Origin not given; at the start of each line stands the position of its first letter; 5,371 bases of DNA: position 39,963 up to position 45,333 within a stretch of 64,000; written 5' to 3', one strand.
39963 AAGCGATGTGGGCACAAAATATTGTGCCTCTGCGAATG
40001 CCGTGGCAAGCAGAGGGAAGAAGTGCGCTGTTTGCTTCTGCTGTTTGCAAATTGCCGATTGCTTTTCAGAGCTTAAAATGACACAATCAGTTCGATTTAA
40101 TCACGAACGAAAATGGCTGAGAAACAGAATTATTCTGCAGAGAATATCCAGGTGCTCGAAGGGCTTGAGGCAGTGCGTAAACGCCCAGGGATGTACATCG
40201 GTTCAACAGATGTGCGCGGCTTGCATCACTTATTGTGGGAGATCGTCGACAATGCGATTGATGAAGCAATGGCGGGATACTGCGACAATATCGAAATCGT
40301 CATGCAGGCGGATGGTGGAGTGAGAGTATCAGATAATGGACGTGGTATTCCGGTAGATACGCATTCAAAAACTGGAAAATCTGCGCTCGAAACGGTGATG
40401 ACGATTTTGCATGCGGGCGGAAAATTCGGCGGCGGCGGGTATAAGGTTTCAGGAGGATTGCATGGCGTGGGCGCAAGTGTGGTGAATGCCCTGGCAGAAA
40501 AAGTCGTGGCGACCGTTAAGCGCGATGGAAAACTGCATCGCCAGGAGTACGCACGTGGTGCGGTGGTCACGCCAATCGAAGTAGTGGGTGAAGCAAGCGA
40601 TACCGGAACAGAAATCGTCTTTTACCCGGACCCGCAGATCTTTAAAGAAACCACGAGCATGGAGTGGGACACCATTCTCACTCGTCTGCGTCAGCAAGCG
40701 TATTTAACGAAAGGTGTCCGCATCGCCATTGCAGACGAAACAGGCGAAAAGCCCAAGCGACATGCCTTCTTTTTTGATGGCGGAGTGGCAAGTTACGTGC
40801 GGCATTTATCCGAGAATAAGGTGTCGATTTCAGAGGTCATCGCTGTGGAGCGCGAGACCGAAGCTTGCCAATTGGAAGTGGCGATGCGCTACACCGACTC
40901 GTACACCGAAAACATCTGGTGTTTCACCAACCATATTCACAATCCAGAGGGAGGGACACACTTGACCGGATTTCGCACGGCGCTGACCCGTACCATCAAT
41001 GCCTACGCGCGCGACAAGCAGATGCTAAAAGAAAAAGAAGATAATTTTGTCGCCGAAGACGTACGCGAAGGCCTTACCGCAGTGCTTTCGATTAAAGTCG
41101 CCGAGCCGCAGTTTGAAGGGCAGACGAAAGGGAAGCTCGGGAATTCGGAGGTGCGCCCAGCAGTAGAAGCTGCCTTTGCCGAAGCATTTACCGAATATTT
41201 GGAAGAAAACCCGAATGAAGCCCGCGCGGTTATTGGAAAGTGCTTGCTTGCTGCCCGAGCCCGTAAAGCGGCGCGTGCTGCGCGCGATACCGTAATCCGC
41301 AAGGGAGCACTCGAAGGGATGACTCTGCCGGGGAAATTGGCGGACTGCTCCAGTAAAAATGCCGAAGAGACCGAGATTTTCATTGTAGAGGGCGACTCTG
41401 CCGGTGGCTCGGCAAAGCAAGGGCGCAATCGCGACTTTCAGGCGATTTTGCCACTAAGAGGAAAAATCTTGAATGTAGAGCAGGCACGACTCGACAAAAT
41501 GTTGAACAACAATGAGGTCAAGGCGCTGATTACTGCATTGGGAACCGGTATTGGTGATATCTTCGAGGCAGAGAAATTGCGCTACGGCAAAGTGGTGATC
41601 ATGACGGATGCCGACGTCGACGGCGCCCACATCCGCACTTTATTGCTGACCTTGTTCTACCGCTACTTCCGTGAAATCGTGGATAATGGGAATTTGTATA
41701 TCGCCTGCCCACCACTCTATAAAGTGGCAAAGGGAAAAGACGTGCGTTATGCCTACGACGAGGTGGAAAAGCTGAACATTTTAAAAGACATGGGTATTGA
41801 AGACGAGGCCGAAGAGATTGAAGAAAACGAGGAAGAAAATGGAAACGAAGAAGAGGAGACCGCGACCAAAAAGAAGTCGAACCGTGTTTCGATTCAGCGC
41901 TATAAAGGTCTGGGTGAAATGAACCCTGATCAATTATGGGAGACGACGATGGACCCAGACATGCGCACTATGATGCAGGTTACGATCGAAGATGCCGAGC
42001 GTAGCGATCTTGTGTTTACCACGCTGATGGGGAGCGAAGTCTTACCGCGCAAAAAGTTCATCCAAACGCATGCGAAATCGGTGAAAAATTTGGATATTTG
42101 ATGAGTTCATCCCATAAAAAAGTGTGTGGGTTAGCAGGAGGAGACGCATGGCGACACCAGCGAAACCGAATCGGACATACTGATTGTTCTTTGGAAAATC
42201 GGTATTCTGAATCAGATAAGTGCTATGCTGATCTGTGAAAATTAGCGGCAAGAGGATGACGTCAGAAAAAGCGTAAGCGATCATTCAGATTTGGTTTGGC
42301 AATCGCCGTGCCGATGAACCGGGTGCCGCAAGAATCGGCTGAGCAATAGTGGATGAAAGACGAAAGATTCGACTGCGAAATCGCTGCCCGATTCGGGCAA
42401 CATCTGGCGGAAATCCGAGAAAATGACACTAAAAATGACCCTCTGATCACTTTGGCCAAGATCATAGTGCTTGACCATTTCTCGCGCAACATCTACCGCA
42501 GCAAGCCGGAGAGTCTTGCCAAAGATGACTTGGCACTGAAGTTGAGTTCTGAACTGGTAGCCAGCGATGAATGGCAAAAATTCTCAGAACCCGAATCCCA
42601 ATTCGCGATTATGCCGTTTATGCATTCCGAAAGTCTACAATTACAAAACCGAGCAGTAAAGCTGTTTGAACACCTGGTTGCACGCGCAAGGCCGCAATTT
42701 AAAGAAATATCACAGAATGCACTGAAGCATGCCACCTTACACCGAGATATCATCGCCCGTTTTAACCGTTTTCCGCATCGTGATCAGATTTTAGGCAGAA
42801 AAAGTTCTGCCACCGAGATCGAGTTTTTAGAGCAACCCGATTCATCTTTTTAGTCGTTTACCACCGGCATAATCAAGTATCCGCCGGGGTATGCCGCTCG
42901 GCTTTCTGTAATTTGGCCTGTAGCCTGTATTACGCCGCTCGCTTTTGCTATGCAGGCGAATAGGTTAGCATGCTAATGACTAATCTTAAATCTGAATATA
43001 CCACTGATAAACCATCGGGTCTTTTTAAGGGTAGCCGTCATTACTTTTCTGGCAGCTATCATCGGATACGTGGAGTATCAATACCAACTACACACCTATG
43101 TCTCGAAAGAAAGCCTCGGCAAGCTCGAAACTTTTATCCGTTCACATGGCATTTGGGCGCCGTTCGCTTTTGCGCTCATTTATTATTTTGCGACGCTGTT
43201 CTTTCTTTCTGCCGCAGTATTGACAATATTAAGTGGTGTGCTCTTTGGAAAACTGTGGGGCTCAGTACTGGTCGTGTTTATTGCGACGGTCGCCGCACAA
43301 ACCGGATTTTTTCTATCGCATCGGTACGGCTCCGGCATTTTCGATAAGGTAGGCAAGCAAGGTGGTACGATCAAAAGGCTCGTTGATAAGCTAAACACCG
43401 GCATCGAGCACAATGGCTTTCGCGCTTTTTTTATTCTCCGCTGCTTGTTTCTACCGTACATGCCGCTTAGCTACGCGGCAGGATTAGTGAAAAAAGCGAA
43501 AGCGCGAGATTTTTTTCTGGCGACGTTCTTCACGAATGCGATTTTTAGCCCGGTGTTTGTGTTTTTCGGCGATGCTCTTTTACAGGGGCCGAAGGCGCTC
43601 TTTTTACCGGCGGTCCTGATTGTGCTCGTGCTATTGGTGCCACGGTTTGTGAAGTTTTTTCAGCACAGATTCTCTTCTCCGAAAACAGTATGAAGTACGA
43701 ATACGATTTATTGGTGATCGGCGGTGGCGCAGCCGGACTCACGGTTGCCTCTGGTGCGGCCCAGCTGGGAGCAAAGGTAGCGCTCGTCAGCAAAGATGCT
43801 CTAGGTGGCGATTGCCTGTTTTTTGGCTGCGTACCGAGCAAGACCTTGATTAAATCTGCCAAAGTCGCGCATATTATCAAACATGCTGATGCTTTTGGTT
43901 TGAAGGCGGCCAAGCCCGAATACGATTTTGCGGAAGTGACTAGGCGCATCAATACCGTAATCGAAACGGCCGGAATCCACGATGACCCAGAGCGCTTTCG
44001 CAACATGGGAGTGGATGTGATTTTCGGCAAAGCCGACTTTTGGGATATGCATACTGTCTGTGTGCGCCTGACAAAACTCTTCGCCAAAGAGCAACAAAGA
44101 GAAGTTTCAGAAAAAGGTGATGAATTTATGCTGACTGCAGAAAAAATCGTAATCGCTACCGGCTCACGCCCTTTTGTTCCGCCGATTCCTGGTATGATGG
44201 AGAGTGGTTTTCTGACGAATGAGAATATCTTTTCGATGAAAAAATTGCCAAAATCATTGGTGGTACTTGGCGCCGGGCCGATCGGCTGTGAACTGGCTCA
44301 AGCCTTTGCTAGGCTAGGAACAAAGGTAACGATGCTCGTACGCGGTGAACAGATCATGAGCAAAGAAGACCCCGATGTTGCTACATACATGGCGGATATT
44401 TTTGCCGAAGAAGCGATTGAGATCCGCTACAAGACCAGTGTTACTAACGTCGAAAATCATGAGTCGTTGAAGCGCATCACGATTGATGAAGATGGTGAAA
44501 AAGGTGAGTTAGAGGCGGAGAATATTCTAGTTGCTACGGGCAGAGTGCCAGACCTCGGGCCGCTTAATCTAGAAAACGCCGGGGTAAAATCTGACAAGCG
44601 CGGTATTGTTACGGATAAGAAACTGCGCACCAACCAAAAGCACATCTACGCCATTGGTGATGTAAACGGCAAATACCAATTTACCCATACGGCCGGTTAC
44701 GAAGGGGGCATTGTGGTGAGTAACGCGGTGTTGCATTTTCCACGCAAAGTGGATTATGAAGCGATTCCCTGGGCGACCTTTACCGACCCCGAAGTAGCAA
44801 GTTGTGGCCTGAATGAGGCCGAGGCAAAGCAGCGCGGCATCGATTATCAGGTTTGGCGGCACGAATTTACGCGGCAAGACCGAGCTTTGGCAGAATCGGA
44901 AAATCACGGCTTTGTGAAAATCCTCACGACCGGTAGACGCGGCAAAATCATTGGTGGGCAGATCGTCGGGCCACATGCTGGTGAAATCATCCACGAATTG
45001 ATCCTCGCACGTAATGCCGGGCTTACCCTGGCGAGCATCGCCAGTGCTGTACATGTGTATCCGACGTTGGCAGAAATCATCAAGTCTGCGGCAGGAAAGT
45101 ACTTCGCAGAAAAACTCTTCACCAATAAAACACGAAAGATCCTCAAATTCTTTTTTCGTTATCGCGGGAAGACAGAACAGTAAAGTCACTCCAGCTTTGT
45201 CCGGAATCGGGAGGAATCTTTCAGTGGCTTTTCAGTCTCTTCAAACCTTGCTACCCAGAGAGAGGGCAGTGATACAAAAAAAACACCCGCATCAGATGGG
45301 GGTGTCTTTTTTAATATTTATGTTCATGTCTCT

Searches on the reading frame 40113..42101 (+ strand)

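Call 6: search_protein_families(library=pfam, proteins=[window:40113-42101:+], max_evalue=0.001)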
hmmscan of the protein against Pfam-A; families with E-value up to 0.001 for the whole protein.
window:40113-42101:+ (662 aa): 4 families
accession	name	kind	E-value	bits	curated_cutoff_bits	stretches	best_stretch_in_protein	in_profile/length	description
PF00204.31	DNA_gyraseB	-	1.9e-60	203.7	27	1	224-392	1-172/173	DNA gyrase B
PF00986.26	DNA_gyraseB_C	-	1.2e-29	102.7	29.8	1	590-651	2-63/63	DNA gyrase B subunit, carboxyl terminus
PF01751.28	Toprim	-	4.5e-19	68.9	23.1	1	421-530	1-93/96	Toprim domain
PF02518.31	HATPase_c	-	7.8e-17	62.2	26.4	1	33-171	2-106/111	Histidine kinase-, DNA gyrase B-, and HSP90-like ATPase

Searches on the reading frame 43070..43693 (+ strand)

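Call 91: search_protein_families(library=pfam, proteins=[window:43070-43693:+], max_evalue=0.001)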
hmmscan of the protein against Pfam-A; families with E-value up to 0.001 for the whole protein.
window:43070-43693:+ (207 aa): 2 families
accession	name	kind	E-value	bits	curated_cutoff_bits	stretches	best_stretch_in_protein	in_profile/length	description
PF09335.16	VTT_dom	-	7.4e-13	49.5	33.9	1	49-168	4-122/123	VTT domain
PF23655.1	LYRM_2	-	0.00033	20.8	27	1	122-150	16-44/70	LYR motif containing domain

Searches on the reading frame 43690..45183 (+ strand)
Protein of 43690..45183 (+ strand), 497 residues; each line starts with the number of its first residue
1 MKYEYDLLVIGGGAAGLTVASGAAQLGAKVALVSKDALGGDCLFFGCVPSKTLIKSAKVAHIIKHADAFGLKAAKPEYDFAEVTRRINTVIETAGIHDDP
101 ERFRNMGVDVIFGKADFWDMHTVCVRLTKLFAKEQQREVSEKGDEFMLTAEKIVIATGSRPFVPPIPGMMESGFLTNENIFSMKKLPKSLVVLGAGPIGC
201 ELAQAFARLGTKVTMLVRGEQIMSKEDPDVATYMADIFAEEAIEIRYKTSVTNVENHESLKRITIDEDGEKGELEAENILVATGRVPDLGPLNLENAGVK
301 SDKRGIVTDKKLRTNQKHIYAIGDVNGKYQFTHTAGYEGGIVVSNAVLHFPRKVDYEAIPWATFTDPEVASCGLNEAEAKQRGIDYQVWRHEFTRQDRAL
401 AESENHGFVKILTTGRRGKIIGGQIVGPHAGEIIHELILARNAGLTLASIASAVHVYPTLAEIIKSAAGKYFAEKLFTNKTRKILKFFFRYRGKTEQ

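Call 6: search_protein_families(library=pfam, proteins=[window:43690-45183:+], max_evalue=0.001)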
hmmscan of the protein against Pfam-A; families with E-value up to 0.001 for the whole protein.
window:43690-45183:+ (497 aa): 16 families
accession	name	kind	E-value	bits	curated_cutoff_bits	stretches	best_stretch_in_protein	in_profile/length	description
PF07992.20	Pyr_redox_2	-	3.1e-66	224.2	26.1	1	5-339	1-291/291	Pyridine nucleotide-disulphide oxidoreductase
PF02852.28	Pyr_redox_dim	-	2.8e-33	114.9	25.3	1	359-467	1-109/110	Pyridine nucleotide-disulphide oxidoreductase, dimerisation domain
PF00070.33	Pyr_redox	-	9.5e-24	84.2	22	1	190-265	2-79/82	Pyridine nucleotide-disulphide oxidoreductase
PF13738.12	Pyr_redox_3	-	4e-19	69.4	30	1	147-323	122-305/305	Pyridine nucleotide-disulphide oxidoreductase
PF01134.28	GIDA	-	4.2e-11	43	22.1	1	6-83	1-72/391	Glucose inhibited division protein A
PF13434.12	Lys_Orn_oxgnase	-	5.4e-10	39.4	21.3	1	139-229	134-232/339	L-lysine 6-monooxygenase/L-ornithine 5-monooxygenase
PF03486.20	HI0933_like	-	1.1e-08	35.2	50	0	6-36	2-32/244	HI0933-like protein Rossmann domain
PF01266.30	DAO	-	6.3e-07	29.7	27.9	0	6-39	1-35/353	FAD dependent oxidoreductase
PF12831.13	FAD_oxidored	-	7.2e-07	29.3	27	1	6-40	1-36/416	FAD dependent oxidoreductase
PF13450.12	NAD_binding_8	-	5.3e-06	27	21.9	0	9-42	1-35/68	NAD(P)-binding Rossmann-like domain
PF02737.24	3HCDH_N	-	6.6e-06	26.6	22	1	191-270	3-74/180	3-hydroxyacyl-CoA dehydrogenase, NAD binding domain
PF00890.30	FAD_binding_2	-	3.9e-05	23.4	20.4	1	6-37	1-32/414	FAD binding domain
PF01262.27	AlaDh_PNT_C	-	7.2e-05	22.8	23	0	7-33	31-57/214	Alanine dehydrogenase/PNT, C-terminal domain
PF05834.18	Lycopene_cycl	-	7.4e-05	22.4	23.4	0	6-34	1-33/380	Lycopene cyclase protein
PF02826.25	2-Hacid_dh_C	-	0.00037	20.4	25.1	0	187-226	36-75/178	D-isomer specific 2-hydroxyacid dehydrogenase, NAD binding domain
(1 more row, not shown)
